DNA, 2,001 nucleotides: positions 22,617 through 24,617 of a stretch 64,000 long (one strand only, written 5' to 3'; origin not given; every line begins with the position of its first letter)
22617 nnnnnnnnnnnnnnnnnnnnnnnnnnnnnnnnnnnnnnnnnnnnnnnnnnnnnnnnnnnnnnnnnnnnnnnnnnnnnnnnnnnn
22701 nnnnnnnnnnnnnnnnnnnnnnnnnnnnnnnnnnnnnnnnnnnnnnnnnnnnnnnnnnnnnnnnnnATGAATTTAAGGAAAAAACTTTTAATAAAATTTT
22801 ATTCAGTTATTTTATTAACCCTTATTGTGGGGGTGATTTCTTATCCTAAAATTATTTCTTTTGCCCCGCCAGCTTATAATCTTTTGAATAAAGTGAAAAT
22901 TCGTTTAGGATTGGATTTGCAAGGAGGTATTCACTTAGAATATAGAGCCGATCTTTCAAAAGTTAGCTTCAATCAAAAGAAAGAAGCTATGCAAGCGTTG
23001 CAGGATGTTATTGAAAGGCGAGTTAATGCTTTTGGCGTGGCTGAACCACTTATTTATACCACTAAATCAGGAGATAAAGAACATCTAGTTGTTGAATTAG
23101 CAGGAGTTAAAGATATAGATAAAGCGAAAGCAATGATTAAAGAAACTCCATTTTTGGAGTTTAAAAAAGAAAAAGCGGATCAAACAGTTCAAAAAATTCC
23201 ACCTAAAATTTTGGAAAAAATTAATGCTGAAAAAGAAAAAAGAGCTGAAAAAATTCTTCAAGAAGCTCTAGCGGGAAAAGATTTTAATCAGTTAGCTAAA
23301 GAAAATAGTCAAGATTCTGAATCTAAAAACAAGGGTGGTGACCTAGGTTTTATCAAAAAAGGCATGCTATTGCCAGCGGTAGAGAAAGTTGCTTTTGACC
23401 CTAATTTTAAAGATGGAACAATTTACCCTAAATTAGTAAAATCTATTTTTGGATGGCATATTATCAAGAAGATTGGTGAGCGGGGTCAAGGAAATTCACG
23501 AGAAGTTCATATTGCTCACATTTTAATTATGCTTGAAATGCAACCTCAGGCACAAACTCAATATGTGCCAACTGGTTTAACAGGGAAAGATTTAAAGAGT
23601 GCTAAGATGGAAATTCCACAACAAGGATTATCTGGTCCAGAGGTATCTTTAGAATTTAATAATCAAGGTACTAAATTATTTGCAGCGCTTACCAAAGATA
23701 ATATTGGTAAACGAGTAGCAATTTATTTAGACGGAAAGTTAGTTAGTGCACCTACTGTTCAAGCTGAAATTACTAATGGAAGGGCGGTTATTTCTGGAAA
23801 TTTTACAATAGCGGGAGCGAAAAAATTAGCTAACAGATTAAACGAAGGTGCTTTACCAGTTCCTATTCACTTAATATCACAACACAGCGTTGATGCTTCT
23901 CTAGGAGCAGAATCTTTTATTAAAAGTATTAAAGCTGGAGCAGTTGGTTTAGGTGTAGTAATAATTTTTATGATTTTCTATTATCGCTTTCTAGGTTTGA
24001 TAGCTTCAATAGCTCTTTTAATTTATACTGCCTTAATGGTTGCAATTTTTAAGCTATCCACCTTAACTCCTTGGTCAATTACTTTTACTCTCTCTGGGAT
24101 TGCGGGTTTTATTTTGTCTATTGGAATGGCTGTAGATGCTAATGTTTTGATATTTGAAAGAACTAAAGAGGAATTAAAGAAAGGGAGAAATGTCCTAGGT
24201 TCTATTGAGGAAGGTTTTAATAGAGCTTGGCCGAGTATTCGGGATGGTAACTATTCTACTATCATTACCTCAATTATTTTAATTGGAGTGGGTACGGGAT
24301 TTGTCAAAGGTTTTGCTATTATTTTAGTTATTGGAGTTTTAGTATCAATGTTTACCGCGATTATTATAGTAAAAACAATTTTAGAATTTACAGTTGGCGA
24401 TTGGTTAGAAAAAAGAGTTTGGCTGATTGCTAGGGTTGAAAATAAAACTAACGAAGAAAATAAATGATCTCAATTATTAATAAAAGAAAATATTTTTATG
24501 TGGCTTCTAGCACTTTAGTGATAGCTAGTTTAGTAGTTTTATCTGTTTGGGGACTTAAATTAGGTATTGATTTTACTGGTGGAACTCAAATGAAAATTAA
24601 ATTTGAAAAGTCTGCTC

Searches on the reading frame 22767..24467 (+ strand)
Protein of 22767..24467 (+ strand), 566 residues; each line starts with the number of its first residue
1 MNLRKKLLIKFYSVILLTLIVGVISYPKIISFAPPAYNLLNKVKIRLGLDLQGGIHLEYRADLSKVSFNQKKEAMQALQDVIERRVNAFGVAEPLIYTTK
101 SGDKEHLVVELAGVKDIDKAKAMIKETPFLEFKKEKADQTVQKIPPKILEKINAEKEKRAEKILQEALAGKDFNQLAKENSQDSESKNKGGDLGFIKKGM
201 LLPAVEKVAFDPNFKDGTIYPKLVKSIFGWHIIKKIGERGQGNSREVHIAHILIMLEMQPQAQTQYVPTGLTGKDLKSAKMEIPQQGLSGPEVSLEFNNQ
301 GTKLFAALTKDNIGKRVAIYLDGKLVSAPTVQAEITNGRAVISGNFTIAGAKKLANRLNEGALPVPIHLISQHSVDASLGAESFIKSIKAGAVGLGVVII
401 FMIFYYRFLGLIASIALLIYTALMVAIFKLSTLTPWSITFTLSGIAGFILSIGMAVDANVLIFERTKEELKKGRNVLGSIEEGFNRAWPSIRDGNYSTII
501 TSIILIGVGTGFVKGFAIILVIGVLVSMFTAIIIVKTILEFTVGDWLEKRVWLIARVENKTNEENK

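Call 23: find_related_loci(query=window:22767-24467:+, collection=genome_contigs, flank=6000)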
Query window:22767-24467:+ (566 aa) in genome_contigs; peptide patterns used: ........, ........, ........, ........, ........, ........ (x = any residue, [..] = any of these).
358 stretches matched a pattern; 249 encode a relative of the query (tblastn E <= 1e-3); the best 80 are kept; 80 distinct loci.
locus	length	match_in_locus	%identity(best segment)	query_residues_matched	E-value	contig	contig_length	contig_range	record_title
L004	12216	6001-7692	71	1-564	0e+0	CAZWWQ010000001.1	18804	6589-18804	MAG TPA_asm: uncultured Bdellovibrionales bacterium isolate binchicken_co291_201 genome assembly, contig: NODE_661_lengt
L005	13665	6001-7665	65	1-555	0e+0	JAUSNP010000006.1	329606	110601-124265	MAG: Candidatus Moraniibacteriota bacterium isolate E19_metabat.bin.91 E19_k141_503813, whole genome shotgun sequence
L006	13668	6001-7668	64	1-555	0e+0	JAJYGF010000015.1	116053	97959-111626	MAG: bacterium isolate DBS1-3.bin117 NODE_192_length_116053_cov_1.85534, whole genome shotgun sequence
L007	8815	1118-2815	62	1-566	0e+0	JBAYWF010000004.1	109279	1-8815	MAG: Parcubacteria group bacterium isolate SO_2016_LW3_77 scaffold00260_LW162_2016, whole genome shotgun sequence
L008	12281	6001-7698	62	1-566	0e+0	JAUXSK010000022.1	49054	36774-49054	MAG: Candidatus Moraniibacteriota bacterium isolate C12_metabat.bin.87 C12_k141_695440, whole genome shotgun sequence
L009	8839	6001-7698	62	1-566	0e+0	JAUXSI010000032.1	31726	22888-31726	MAG: Candidatus Moraniibacteriota bacterium isolate C12_metabat.bin.56 C12_k141_406554, whole genome shotgun sequence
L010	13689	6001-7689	64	1-562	0e+0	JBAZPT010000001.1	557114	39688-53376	MAG: Parcubacteria group bacterium isolate SO_2017_SWC_36 scaffold_11_c1_LP-4_2017, whole genome shotgun sequence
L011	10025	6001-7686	62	1-563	0e+0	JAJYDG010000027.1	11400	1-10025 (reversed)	MAG: bacterium isolate BP9.bin89 NODE_11599_length_11400_cov_1.732990, whole genome shotgun sequence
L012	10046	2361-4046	62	1-563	0e+0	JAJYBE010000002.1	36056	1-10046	MAG: bacterium isolate BP8.bin61 NODE_1378_length_36056_cov_1.649030, whole genome shotgun sequence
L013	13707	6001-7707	61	1-555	0e+0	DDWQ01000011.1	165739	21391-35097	MAG TPA_asm: Candidatus Moranbacteria bacterium UBA2282 UBA2282_contig_5809, whole genome shotgun sequence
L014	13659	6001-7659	63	1-554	0e+0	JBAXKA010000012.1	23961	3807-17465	MAG: Candidatus Moraniibacteriota bacterium isolate ELA389 MAG389_12, whole genome shotgun sequence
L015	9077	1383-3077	62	1-565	0e+0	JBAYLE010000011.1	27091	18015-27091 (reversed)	MAG: Parcubacteria group bacterium isolate SO_2016_GW1_96 scaffold03138_OW334_2016, whole genome shotgun sequence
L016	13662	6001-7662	63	1-555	0e+0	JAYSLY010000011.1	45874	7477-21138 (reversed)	MAG: bacterium isolate GFS_10512 GFS_10512_10, whole genome shotgun sequence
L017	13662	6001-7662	63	1-554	0e+0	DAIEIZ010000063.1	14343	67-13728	MAG TPA_asm: Candidatus Moraniibacteriota bacterium isolate clean1036 k141_2653992, whole genome shotgun sequence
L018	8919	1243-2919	63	1-559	0e+0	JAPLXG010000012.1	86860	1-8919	MAG: Candidatus Moraniibacteriota bacterium isolate LacPavin_0818_WC55_MAG_41_28 LacPavin_0818_WC55_scaffold_48933, whol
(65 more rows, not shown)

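Call 65: find_encoding_contigs(protein=window:22767-24467:+, flank=2500, max_places=10)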
Protein window:22767-24467:+ (566 aa): 7 contigs read that carry it; 3 places shown.
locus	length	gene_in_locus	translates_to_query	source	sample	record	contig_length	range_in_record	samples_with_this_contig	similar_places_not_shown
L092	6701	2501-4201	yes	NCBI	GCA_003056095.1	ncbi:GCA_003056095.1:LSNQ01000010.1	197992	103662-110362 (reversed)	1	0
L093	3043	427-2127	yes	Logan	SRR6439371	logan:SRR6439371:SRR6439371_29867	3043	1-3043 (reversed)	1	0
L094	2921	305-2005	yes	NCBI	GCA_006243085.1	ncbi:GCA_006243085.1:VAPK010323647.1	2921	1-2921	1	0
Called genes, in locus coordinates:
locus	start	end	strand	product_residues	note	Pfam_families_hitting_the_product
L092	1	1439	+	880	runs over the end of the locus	PF07517:SecA_DEAD, PF01043:SecA_PP_bind, PF21090:P-loop_SecA, PF07516:SecA_SW, PF02810:SEC-C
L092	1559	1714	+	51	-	-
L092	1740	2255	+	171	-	-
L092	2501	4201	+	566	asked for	PF21760:SecD_1st, PF00639:Rotamase, PF13616:Rotamase_3, PF22599:SecDF_P1_head, PF02355:SecD_SecF_C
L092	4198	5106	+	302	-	PF07549:Sec_GG, PF02355:SecD_SecF_C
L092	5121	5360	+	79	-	-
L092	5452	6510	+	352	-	PF02912:Phe_tRNA-synt_N, PF01409:tRNA-synt_2d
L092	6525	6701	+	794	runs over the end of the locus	PF01588:tRNA_bind, PF03483:B3_4, PF03484:B5, PF17759:tRNA_synthFbeta, PF03147:FDX-ACB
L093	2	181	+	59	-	?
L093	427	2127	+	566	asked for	PF21760:SecD_1st, PF00639:Rotamase, PF13616:Rotamase_3, PF22599:SecDF_P1_head, PF02355:SecD_SecF_C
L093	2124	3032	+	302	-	PF07549:Sec_GG, PF02355:SecD_SecF_C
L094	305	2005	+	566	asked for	PF21760:SecD_1st, PF00639:Rotamase, PF13616:Rotamase_3, PF22599:SecDF_P1_head, PF02355:SecD_SecF_C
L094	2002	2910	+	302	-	PF07549:Sec_GG, PF02355:SecD_SecF_C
